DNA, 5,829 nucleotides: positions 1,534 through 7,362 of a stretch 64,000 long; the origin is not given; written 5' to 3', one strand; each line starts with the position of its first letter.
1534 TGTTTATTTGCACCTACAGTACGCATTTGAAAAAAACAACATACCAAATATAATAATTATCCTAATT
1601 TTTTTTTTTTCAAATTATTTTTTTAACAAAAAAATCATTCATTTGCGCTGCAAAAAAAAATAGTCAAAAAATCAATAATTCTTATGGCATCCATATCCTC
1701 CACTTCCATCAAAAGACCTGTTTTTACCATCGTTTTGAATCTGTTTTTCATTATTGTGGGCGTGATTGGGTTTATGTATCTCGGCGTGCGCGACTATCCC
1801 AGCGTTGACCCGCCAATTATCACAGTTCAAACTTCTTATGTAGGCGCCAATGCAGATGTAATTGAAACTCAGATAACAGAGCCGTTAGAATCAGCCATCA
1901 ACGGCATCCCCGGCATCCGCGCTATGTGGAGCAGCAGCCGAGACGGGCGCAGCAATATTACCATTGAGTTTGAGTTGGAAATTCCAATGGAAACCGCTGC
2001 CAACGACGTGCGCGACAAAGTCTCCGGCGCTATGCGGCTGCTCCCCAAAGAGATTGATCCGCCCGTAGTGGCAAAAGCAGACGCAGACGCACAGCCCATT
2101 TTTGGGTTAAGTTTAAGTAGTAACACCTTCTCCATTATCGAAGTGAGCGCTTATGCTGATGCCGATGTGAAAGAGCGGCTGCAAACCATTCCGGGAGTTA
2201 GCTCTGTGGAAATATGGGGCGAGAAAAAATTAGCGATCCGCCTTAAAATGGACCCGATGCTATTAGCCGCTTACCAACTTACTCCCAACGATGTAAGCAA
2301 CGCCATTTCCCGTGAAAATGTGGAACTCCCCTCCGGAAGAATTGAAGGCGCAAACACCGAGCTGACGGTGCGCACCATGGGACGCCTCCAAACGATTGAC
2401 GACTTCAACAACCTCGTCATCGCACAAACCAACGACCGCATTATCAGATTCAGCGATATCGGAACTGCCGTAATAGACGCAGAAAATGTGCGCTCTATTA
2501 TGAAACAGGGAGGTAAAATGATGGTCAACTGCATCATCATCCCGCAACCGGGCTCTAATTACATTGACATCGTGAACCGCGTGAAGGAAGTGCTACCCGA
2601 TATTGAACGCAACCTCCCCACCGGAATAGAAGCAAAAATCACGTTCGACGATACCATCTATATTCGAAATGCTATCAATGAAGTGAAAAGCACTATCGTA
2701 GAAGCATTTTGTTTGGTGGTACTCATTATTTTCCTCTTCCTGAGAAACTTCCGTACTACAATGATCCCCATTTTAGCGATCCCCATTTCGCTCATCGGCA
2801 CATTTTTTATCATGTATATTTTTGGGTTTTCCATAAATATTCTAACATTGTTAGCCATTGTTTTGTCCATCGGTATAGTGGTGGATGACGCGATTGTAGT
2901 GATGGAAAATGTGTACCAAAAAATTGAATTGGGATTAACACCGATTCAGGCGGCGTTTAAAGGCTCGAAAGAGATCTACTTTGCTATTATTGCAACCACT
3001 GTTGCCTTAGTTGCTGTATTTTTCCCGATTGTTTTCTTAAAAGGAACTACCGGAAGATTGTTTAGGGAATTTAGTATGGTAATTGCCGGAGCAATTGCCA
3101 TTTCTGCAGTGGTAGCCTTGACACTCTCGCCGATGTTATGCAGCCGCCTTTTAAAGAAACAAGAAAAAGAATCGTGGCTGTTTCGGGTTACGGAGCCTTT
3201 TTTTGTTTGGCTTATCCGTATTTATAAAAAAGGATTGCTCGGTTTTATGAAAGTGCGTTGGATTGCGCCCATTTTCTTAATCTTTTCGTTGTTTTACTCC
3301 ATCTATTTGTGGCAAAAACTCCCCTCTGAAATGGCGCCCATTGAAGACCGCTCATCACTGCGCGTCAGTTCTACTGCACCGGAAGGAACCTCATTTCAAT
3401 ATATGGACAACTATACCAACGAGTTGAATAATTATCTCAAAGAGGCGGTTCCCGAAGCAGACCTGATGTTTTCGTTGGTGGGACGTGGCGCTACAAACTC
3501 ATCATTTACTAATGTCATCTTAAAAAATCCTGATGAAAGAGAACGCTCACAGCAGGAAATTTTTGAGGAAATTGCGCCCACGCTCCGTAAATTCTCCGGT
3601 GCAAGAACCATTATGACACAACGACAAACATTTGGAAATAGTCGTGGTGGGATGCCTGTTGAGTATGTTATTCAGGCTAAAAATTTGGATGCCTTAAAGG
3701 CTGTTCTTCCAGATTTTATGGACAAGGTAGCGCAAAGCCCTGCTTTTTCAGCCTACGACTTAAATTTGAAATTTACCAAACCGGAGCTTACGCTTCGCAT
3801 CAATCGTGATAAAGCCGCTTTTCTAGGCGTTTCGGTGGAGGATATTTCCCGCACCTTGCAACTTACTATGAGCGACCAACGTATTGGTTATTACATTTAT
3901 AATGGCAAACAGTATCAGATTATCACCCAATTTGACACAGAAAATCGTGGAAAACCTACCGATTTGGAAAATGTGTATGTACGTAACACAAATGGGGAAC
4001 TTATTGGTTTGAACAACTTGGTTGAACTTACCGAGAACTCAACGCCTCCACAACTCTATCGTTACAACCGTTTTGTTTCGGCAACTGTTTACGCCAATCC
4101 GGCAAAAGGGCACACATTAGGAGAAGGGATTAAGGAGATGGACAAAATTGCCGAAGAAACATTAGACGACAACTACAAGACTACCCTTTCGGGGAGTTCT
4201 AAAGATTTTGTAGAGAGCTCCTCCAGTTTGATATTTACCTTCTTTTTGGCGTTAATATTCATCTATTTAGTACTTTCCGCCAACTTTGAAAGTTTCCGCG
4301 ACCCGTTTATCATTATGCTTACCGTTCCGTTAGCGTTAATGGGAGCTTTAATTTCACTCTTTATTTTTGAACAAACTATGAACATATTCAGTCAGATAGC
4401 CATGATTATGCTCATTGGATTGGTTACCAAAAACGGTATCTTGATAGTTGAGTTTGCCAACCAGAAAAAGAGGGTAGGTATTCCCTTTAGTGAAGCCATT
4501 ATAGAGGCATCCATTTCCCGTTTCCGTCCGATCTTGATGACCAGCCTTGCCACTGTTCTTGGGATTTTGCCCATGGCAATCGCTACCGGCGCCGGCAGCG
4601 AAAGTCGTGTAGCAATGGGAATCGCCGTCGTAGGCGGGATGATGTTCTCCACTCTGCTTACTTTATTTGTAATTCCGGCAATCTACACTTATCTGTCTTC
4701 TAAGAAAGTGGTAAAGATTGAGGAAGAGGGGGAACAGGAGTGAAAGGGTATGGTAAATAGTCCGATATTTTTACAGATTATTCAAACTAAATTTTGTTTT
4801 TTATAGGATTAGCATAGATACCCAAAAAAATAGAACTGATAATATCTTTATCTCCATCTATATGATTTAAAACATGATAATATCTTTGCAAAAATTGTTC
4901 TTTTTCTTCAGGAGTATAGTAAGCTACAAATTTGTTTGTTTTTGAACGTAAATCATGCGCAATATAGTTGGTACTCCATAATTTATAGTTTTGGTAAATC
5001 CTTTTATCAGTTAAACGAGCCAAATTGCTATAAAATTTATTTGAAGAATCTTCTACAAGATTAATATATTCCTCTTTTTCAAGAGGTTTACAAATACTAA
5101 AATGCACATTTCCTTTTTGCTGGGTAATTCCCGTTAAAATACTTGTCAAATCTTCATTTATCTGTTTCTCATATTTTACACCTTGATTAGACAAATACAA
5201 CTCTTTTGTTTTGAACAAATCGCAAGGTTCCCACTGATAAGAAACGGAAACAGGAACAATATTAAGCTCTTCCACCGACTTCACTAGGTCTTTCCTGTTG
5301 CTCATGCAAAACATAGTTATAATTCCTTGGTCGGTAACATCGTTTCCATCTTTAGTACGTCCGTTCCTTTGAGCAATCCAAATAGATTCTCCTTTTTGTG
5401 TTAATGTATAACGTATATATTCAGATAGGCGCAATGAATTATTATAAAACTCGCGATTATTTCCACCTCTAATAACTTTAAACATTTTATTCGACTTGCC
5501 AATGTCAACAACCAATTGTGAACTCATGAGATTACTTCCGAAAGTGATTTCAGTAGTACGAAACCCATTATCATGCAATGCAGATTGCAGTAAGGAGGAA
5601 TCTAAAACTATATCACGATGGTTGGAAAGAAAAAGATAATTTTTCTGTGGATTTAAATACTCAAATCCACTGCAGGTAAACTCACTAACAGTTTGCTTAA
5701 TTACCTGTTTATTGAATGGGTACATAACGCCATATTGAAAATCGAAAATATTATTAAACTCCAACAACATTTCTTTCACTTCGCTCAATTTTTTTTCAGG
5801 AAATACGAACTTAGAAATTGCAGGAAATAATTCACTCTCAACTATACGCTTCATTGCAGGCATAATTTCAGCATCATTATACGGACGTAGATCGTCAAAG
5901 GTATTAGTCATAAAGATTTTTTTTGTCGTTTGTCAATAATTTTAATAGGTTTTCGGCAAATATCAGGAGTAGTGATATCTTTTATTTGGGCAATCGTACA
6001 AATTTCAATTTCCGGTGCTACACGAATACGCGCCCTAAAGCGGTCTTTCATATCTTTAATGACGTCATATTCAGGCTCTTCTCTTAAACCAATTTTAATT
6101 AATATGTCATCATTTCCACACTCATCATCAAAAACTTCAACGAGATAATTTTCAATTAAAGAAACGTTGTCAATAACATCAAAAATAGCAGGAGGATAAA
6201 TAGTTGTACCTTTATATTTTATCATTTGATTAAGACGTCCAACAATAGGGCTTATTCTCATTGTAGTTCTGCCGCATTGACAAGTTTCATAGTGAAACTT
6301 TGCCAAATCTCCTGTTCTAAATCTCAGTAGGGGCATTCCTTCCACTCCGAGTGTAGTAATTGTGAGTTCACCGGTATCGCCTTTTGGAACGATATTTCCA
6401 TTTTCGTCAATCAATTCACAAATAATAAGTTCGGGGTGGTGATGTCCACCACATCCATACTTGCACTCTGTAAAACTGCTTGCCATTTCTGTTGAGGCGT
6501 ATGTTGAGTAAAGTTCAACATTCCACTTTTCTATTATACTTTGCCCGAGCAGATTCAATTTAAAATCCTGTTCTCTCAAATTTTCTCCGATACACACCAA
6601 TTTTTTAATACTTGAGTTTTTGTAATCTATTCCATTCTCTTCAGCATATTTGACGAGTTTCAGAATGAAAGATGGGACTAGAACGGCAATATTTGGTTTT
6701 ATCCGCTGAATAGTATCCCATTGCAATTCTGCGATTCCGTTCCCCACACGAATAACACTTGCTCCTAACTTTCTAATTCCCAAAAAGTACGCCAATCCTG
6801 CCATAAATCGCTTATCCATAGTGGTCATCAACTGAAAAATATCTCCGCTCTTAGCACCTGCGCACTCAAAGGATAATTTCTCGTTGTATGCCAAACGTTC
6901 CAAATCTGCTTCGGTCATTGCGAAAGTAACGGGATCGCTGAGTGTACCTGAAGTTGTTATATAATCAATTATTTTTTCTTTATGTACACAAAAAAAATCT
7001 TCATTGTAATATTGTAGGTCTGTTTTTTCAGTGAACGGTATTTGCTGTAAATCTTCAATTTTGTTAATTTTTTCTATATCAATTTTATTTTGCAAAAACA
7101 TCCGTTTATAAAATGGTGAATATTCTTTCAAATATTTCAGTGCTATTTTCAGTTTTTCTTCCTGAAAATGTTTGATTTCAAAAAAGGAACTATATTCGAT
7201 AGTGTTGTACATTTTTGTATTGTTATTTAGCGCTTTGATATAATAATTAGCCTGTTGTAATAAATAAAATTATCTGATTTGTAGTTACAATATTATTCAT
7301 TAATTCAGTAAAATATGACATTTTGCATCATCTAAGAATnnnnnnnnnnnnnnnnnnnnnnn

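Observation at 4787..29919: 25-kb, 27-gene single-strand aryl-polyene/flexirubin-style lipid cluster that lacks the hallmark starter, resorcinol and ketoreductase genes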

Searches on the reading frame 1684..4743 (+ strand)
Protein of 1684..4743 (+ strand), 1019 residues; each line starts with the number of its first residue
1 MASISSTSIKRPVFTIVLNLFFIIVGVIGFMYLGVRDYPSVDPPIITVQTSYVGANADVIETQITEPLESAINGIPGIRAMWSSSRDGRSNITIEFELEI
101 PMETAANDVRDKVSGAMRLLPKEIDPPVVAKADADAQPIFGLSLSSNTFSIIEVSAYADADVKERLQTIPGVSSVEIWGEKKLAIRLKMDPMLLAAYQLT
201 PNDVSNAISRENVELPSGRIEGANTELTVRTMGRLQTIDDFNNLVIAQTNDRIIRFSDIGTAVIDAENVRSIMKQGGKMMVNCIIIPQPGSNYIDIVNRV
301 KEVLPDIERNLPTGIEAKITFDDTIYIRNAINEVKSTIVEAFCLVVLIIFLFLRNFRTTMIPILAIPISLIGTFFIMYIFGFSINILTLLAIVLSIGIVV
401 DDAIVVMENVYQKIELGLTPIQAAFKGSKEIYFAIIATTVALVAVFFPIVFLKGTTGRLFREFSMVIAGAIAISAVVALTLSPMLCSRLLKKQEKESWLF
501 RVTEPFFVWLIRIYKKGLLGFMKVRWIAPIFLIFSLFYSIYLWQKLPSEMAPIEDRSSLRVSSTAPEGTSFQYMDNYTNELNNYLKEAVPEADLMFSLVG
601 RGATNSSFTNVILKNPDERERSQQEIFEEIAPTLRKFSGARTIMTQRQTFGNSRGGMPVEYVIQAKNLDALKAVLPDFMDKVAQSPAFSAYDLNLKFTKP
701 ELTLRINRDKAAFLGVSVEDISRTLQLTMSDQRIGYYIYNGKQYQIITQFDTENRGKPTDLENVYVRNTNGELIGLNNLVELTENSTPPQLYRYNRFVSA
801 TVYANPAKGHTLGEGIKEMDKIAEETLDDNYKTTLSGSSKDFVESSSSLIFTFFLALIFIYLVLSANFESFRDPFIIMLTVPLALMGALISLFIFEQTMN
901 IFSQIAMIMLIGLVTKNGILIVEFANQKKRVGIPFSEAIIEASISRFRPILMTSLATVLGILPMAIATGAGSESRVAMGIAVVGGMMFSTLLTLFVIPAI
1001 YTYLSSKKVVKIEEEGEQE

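Call 5: search_protein_families(library=pfam, proteins=[window:1684-4743:+], max_evalue=0.01)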
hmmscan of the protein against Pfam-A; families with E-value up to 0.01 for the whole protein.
window:1684-4743:+ (1019 aa): 2 families
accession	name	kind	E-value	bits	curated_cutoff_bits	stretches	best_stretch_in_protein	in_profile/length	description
PF00873.25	ACR_tran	-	2e-298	992.9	28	1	4-1004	1-1020/1021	AcrB/AcrD/AcrF family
PF03176.21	MMPL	-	2.1e-18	66.8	20.5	2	799-1008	89-306/333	MMPL family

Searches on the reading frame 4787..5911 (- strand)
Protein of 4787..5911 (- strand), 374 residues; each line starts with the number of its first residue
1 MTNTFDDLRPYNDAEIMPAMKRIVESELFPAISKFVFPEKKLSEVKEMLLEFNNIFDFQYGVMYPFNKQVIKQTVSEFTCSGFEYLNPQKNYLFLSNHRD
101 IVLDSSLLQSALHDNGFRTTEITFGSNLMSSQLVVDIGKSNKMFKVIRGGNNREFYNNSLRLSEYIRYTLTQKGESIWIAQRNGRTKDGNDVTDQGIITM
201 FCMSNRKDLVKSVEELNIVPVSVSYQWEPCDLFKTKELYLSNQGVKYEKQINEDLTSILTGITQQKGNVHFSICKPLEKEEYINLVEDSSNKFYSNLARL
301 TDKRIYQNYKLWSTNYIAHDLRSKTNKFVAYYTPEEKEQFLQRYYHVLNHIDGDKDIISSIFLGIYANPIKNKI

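Call 5: search_protein_families(library=pfam, proteins=[window:4787-5911:-], max_evalue=0.01)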
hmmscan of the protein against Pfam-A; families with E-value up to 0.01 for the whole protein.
window:4787-5911:- (374 aa): 2 families
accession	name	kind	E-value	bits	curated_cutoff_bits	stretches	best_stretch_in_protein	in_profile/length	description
PF01553.26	Acyltransferase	-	5.2e-05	23.5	23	1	78-221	2-129/132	Acyltransferase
PF24496.1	DUF7588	-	0.0074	16.5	27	0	323-351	15-43/65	Domain of unknown function (DUF7588)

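Call 9: search_protein_families(library=ncbifam, proteins=[window:4787-5911:-], max_evalue=0.001)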
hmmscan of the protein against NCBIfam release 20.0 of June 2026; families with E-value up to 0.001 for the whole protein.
window:4787-5911:- (374 aa): 0 families

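Call 66: search_protein_families(library=pfam, proteins=[window:4787-5911:-], max_evalue=5)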
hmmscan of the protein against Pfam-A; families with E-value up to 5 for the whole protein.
window:4787-5911:- (374 aa): 3 families
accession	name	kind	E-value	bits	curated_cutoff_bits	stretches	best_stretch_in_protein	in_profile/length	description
PF01553.26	Acyltransferase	-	5.2e-05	23.5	23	1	78-221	2-129/132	Acyltransferase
PF24496.1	DUF7588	-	0.0074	16.5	27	1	323-351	15-43/65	Domain of unknown function (DUF7588)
PF18162.6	Arc_C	-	0.19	12.1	31.9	1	315-352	46-83/83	Arc C-lobe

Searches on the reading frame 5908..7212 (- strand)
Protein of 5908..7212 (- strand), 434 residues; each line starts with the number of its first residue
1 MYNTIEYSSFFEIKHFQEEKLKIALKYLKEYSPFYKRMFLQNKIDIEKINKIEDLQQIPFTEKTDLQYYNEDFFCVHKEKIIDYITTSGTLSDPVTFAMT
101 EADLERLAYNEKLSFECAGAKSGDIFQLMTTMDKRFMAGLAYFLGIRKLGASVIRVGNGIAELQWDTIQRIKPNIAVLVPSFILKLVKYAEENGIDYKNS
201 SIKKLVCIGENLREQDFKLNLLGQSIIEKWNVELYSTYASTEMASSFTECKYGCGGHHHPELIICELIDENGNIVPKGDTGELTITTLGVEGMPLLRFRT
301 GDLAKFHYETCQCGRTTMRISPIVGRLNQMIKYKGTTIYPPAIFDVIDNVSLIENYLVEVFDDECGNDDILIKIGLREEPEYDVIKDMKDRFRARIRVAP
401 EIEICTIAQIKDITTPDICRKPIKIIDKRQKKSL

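Call 5: search_protein_families(library=pfam, proteins=[window:5908-7212:-], max_evalue=0.01)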
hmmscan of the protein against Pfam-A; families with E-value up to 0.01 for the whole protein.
window:5908-7212:- (434 aa): 2 families
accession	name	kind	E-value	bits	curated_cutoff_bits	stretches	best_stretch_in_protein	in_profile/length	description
PF00501.34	AMP-binding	-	2.2e-12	46.9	29.9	1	72-287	155-376/384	AMP-binding enzyme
PF14535.12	AMP-binding_C_2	-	0.0014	19.3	25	1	335-429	1-96/96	AMP-binding enzyme C-terminal domain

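Call 9: search_protein_families(library=ncbifam, proteins=[window:5908-7212:-], max_evalue=0.001)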
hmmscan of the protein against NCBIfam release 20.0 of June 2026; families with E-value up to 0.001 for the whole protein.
window:5908-7212:- (434 aa): 13 families
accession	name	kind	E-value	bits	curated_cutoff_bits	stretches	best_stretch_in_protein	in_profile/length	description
NF053551.1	FlxY_rubin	equivalog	5.7e-209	694.1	520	1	5-429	1-424/424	flexirubin biosynthesis putative acyl-CoA ligase FlxY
NF041878.1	paak_haloarch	equivalog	1.3e-58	198.6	700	1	1-399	1-400/427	phenylacetate--CoA ligase PaaK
TIGR02155.1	PA_CoA_ligase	equivalog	1.8e-49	168.4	646.3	1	9-411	4-403/422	phenylacetate--CoA ligase PaaK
NF045666.1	DVU1553_fam_AMP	equivalog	1.4e-48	165.6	300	1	12-327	22-331/331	DVU_1553 family AMP-dependent CoA ligase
TIGR03335.1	F390_ftsA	equivalog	3.4e-32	111.7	458.7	1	5-321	6-324/445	coenzyme F390 synthetase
NF041217.1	BagE_FevW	exception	6.2e-19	68.3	800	1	7-336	7-320/424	bagremycin/ferroverdin synthetase BagE/FevW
TIGR02304.1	aden_form_hyp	equivalog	4.8e-09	35.7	251.9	1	166-379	181-380/430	F390 synthetase-related protein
NF009071.0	PRK12406.1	subfamily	3.1e-08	32.5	701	1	79-288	153-359/510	acyl-CoA synthetase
NF004837.0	PRK06187.1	subfamily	6.5e-06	24.7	476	1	28-248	122-328/531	long-chain-fatty-acid--CoA ligase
NF041596.1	fum_diaprop_lig_DdaG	equivalog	1.3e-05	24.4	700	1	21-396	3-356/390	fumarate--(S)-2,3-diaminopropanoate ligase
TIGR01733.1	AA-adenyl-dom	subfamily_domain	5.7e-05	22.1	317.4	1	76-290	117-329/409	amino acid adenylation domain-containing protein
NF004808.0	PRK06155.1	equivalog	7.3e-05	21.2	722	0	225-285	311-374/542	ATP-dependent acyl-CoA ligase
NF005307.0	PRK06839.1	equivalog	0.0003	19.6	748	0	265-355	328-421/496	o-succinylbenzoate--CoA ligase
